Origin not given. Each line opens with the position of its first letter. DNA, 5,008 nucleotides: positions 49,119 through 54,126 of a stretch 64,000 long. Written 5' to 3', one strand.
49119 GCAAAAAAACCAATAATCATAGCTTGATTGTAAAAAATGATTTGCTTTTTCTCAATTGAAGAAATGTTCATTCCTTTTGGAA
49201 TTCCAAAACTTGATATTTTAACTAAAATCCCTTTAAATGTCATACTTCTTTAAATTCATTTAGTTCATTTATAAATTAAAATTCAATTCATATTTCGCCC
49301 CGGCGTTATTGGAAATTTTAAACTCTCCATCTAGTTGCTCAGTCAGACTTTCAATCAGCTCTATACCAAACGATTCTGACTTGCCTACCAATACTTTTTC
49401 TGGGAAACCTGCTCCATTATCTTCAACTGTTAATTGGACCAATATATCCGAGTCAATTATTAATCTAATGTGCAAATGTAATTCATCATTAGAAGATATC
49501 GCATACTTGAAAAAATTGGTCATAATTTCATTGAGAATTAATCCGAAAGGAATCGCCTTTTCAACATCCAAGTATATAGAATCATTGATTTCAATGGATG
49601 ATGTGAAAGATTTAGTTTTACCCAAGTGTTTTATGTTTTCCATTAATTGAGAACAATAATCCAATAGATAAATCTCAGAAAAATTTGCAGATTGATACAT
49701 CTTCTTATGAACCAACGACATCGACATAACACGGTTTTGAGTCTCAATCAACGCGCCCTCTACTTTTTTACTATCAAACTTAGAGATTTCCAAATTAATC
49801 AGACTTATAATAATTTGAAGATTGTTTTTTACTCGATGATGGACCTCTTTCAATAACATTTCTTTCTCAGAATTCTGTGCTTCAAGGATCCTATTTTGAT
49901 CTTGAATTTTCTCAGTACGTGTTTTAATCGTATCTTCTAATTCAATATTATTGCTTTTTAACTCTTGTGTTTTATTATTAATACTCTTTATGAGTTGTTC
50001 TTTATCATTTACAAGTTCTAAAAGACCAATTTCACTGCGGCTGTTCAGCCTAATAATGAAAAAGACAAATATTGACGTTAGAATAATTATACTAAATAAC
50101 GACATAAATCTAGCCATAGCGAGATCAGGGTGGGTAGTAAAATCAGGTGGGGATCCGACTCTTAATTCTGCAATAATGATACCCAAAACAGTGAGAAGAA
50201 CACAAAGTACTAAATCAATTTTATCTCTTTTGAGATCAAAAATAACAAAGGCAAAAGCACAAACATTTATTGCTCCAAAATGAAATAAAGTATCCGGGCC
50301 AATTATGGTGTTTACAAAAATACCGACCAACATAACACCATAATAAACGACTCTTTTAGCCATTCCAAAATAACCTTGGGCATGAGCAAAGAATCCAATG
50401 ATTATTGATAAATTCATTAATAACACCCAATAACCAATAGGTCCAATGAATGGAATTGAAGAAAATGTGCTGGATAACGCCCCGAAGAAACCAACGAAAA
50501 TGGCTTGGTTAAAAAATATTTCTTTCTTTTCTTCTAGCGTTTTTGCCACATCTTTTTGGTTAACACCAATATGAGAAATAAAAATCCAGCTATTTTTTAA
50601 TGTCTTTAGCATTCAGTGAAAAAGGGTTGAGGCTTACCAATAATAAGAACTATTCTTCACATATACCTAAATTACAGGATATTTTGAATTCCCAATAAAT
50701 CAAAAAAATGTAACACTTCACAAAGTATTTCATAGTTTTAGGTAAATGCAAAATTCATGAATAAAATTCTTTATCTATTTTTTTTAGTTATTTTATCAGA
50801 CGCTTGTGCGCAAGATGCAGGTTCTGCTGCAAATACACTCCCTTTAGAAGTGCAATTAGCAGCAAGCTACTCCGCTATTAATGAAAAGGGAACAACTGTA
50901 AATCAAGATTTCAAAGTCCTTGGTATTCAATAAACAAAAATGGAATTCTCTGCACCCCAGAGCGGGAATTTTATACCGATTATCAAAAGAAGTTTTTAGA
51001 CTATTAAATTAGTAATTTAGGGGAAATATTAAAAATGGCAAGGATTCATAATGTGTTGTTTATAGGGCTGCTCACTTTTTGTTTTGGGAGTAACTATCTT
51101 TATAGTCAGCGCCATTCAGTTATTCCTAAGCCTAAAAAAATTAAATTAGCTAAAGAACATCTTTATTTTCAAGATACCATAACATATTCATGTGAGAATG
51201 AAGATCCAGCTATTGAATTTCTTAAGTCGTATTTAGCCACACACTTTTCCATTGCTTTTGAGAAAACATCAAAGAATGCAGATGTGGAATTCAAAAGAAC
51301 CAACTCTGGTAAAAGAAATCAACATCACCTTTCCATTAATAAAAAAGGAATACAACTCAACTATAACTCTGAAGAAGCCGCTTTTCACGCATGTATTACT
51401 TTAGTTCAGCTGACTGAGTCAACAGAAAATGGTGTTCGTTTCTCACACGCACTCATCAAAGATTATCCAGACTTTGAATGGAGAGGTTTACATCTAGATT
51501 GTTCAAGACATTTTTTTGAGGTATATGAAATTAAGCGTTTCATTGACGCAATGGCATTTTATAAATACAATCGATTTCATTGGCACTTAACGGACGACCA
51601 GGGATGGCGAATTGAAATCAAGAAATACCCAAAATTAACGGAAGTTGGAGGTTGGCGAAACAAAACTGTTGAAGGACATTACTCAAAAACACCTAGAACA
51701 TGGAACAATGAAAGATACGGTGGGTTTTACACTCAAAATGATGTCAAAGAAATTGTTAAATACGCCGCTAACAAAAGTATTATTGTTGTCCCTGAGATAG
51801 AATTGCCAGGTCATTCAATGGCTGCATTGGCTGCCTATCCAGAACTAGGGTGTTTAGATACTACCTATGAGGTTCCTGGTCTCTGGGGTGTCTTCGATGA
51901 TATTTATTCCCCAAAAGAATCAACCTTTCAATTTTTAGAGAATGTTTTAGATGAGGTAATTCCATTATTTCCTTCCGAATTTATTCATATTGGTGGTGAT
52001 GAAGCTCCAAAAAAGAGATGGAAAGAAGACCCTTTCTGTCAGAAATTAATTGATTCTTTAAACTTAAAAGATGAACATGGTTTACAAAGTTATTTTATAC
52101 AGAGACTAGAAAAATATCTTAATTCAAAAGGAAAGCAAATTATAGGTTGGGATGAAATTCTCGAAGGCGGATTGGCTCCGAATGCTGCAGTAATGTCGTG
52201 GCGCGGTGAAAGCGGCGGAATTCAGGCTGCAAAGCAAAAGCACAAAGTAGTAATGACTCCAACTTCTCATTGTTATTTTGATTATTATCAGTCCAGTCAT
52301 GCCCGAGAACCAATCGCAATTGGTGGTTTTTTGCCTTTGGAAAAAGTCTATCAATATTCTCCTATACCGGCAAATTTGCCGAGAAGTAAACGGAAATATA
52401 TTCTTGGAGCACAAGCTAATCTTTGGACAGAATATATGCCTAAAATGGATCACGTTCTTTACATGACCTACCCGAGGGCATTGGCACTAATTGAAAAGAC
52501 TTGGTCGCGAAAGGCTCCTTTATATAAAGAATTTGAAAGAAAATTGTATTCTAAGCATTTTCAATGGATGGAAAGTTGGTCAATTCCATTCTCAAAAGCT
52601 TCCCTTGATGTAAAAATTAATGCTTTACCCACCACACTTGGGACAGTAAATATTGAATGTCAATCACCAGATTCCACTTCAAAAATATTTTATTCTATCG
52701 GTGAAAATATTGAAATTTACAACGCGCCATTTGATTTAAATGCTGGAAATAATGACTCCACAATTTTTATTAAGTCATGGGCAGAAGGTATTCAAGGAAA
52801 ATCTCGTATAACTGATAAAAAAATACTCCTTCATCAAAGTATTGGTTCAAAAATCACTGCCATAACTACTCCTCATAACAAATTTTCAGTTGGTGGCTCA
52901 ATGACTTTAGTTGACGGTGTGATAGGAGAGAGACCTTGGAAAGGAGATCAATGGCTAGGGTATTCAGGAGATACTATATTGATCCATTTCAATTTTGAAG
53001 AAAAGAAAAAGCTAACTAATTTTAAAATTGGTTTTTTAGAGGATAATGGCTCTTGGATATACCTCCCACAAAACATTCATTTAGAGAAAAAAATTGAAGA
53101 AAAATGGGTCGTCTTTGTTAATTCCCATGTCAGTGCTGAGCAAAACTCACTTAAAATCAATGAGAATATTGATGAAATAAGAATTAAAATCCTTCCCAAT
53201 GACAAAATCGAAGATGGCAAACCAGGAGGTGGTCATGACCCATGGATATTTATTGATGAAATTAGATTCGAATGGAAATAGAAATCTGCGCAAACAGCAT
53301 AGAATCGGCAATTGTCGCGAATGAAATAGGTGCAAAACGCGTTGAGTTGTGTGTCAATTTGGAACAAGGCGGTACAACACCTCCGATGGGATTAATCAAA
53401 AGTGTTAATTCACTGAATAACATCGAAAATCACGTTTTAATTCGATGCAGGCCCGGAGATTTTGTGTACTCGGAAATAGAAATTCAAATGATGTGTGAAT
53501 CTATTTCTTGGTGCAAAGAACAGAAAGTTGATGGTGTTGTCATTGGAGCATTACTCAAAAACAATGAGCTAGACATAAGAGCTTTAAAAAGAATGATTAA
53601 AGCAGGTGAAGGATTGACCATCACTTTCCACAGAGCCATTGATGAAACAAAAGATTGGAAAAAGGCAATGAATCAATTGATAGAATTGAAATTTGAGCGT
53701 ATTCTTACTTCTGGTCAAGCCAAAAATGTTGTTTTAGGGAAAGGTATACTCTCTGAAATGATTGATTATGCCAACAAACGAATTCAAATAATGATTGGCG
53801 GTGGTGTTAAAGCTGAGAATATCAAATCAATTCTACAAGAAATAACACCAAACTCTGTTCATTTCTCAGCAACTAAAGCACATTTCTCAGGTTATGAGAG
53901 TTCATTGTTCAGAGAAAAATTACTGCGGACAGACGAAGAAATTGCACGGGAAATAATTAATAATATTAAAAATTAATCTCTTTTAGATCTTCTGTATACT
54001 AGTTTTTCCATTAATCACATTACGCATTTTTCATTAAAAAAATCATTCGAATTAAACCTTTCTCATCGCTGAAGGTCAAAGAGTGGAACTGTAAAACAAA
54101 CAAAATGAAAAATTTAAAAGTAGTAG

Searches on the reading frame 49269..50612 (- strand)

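Call 23: search_protein_families(library=pfam, proteins=[window:49269-50612:-], max_evalue=0.00001)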
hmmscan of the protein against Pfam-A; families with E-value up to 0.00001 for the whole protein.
window:49269-50612:- (447 aa): 2 families
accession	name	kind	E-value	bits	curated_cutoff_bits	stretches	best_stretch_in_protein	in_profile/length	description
PF07568.18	HisKA_2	-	4.7e-24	84.7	22.3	1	256-329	1-74/76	Histidine kinase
PF02518.31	HATPase_c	-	3.5e-06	27.8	26.4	1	355-443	5-105/111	Histidine kinase-, DNA gyrase B-, and HSP90-like ATPase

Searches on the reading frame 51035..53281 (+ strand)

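Call 23: search_protein_families(library=pfam, proteins=[window:51035-53281:+], max_evalue=0.00001)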
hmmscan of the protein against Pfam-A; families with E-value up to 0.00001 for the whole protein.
window:51035-53281:+ (748 aa): 2 families
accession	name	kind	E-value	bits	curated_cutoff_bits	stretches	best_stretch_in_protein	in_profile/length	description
PF00728.28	Glyco_hydro_20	-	1.6e-120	403.1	22.3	1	147-492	1-347/348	Glycosyl hydrolase family 20, catalytic domain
PF02838.20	Glyco_hydro_20b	-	6.7e-10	40.2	26.1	1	27-144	2-124/124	Glycosyl hydrolase family 20, domain 2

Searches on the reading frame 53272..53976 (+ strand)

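Call 23: search_protein_families(library=pfam, proteins=[window:53272-53976:+], max_evalue=0.00001)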
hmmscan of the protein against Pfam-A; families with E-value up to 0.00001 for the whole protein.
window:53272-53976:+ (234 aa): 1 family
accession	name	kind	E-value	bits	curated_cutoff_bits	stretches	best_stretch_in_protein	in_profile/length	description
PF03932.20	CutC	-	3.6e-64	216.4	23.3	1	1-200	1-200/202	CutC family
